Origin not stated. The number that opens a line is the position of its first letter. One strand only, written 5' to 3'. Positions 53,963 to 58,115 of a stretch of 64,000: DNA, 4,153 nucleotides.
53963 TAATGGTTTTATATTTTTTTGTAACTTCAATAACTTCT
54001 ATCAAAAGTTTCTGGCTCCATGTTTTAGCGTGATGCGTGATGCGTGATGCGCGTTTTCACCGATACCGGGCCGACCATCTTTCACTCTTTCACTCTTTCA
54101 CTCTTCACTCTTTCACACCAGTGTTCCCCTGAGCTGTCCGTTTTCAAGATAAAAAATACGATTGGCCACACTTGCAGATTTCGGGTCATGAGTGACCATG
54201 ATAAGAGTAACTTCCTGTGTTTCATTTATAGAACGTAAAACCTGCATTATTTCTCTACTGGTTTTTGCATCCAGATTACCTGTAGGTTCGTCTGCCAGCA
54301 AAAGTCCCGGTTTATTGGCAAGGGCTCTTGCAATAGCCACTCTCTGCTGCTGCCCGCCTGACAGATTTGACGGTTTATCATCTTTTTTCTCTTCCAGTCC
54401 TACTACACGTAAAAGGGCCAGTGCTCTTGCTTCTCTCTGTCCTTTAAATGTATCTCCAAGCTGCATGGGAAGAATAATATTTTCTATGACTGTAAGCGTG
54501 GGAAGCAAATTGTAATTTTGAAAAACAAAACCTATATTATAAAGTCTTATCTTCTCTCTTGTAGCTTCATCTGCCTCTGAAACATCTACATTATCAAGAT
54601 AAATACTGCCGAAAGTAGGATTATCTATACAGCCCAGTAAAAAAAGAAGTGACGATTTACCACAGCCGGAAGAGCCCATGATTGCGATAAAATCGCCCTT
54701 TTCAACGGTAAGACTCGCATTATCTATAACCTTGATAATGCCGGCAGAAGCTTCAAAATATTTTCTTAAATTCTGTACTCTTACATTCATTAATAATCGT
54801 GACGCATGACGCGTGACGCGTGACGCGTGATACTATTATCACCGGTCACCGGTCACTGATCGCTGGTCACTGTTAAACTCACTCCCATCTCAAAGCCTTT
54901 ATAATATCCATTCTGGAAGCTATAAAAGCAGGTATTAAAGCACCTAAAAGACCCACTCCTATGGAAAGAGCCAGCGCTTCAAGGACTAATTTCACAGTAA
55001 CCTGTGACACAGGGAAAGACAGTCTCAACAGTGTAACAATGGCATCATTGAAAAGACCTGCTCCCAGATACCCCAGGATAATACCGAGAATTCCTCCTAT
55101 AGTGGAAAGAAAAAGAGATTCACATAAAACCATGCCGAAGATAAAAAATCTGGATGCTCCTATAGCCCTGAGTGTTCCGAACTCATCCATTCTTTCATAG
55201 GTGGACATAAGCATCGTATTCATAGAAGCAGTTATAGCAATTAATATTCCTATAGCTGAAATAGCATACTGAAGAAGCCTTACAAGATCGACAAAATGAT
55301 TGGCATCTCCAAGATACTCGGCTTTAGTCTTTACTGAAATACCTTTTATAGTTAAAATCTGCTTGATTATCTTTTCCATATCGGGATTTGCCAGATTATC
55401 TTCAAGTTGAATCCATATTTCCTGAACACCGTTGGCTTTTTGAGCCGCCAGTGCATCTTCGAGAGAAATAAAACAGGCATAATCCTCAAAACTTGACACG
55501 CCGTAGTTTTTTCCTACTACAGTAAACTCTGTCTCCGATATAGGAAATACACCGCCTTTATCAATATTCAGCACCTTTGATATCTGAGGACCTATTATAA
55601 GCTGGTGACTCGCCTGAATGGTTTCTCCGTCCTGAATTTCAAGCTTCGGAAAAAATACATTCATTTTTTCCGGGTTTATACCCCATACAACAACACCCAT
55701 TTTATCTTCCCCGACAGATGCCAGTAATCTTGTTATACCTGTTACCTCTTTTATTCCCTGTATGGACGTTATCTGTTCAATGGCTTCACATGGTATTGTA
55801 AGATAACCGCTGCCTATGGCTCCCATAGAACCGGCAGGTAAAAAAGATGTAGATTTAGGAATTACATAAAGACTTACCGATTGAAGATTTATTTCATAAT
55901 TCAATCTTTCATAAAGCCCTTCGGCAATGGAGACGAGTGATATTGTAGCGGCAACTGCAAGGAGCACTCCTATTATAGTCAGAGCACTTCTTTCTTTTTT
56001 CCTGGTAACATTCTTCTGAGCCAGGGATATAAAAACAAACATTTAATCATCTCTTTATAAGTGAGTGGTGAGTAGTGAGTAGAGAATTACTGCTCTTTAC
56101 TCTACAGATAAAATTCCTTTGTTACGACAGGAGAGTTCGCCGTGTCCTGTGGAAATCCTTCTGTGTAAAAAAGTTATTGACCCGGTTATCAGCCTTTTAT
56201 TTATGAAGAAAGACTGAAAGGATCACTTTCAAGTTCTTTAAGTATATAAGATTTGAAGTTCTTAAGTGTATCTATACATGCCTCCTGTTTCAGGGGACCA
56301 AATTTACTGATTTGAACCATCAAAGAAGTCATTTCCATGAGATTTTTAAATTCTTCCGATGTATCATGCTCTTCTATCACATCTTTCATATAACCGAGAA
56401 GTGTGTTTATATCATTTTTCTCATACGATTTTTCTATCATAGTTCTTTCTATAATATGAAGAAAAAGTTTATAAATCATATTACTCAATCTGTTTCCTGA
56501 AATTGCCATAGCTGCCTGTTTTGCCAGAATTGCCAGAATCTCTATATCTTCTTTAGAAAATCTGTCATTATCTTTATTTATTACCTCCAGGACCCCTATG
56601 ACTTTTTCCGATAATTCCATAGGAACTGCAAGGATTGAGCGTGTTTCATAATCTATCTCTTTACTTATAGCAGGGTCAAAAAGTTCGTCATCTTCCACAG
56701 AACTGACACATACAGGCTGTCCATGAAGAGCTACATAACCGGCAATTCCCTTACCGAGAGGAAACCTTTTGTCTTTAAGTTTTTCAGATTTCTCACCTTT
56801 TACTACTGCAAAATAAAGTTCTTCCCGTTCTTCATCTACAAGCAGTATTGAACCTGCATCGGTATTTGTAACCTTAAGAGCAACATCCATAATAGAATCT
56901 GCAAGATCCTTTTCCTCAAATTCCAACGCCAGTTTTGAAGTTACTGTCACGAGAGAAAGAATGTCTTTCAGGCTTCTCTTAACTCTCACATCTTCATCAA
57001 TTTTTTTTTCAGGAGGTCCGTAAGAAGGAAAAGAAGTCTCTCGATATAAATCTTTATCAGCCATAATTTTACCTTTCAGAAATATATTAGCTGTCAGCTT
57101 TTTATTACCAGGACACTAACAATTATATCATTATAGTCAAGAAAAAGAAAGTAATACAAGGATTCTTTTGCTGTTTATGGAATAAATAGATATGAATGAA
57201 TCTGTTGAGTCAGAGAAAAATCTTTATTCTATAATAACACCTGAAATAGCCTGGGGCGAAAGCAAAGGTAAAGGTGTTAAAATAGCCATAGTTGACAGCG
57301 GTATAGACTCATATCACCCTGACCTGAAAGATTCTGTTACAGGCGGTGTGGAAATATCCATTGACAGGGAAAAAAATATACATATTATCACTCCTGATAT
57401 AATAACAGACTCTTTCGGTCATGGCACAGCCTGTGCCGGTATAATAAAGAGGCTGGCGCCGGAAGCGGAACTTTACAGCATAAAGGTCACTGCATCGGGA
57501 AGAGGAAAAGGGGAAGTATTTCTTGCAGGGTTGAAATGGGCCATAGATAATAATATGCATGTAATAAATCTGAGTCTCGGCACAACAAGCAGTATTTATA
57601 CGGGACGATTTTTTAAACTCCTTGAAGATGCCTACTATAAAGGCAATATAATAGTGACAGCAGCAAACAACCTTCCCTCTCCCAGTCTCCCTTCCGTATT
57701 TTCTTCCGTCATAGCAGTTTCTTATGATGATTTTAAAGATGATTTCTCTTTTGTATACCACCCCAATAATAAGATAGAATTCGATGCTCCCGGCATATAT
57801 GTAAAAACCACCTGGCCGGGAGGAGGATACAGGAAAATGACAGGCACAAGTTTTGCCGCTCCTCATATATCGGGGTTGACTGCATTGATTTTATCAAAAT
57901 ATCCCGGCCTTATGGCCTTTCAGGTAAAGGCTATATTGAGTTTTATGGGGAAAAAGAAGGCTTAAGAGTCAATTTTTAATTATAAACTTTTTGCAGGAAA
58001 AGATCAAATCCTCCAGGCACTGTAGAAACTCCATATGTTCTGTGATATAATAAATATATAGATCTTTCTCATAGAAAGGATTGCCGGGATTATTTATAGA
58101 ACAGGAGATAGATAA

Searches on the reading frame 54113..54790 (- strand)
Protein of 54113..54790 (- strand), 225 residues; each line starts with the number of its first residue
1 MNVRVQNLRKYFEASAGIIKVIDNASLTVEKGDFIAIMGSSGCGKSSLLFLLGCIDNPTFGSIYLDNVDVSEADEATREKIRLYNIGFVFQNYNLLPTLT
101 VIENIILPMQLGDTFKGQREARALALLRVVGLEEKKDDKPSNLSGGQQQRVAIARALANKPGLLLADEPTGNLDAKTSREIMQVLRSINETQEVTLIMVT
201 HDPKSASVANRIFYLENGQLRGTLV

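Call 7: search_protein_families(library=pfam, proteins=[window:54113-54790:-])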
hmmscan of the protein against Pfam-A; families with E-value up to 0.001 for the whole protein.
window:54113-54790:- (225 aa): 3 families
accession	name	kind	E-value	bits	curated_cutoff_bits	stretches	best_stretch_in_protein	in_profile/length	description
PF00005.33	ABC_tran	-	5.8e-34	118.1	25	1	23-170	2-136/137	ABC transporter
PF02463.25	SMC_N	-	6.2e-07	29.5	40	1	32-213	24-209/220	RecF/RecN/SMC N terminal domain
PF13304.12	AAA_21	-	2.7e-06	28.1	27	1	139-203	234-300/304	AAA domain, putative AbiEii toxin, Type IV TA system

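Call 42: find_encoding_contigs(protein=window:54113-54790:-, flank=1500, max_places=10)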
Protein window:54113-54790:- (225 aa): 1 contig read that carries it; 1 place shown.
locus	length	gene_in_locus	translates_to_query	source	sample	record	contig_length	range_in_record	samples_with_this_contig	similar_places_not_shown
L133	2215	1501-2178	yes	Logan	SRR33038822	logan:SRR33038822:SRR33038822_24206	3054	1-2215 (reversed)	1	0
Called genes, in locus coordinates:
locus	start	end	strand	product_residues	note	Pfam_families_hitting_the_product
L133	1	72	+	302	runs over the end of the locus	?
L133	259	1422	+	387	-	PF12704:MacB_PCD, PF02687:FtsX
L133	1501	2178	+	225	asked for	PF00005:ABC_tran, PF02463:SMC_N (weak), PF13304:AAA_21 (faint)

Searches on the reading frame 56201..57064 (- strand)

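Call 54: search_protein_families(library=pfam, proteins=[window:56201-57064:-], max_evalue=0.00001)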
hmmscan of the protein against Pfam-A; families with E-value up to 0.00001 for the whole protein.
window:56201-57064:- (287 aa): 3 families
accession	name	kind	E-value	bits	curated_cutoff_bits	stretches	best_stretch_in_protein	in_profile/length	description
PF13185.12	GAF_2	-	3e-20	73.3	28.6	1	51-188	4-135/136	GAF domain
PF01590.32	GAF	-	3.9e-19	69.9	22.4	1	53-188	4-133/133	GAF domain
PF13492.12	GAF_3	-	3.8e-13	50.4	27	1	52-188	3-127/129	GAF domain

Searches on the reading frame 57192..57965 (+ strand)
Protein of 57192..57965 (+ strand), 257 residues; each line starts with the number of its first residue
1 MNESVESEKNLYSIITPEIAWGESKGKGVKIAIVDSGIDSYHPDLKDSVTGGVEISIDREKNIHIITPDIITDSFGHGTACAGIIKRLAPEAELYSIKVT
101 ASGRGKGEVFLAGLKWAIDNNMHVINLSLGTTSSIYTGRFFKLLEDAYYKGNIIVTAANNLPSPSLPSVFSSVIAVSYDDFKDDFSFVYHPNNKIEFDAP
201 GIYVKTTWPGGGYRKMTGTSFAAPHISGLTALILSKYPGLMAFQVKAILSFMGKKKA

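Call 54: search_protein_families(library=pfam, proteins=[window:57192-57965:+], max_evalue=0.00001)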
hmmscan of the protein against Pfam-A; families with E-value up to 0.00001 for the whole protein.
window:57192-57965:+ (257 aa): 1 family
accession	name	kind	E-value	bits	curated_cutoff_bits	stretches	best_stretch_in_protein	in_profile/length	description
PF00082.27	Peptidase_S8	-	2.6e-36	125.9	21.8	1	26-249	1-269/288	Subtilase family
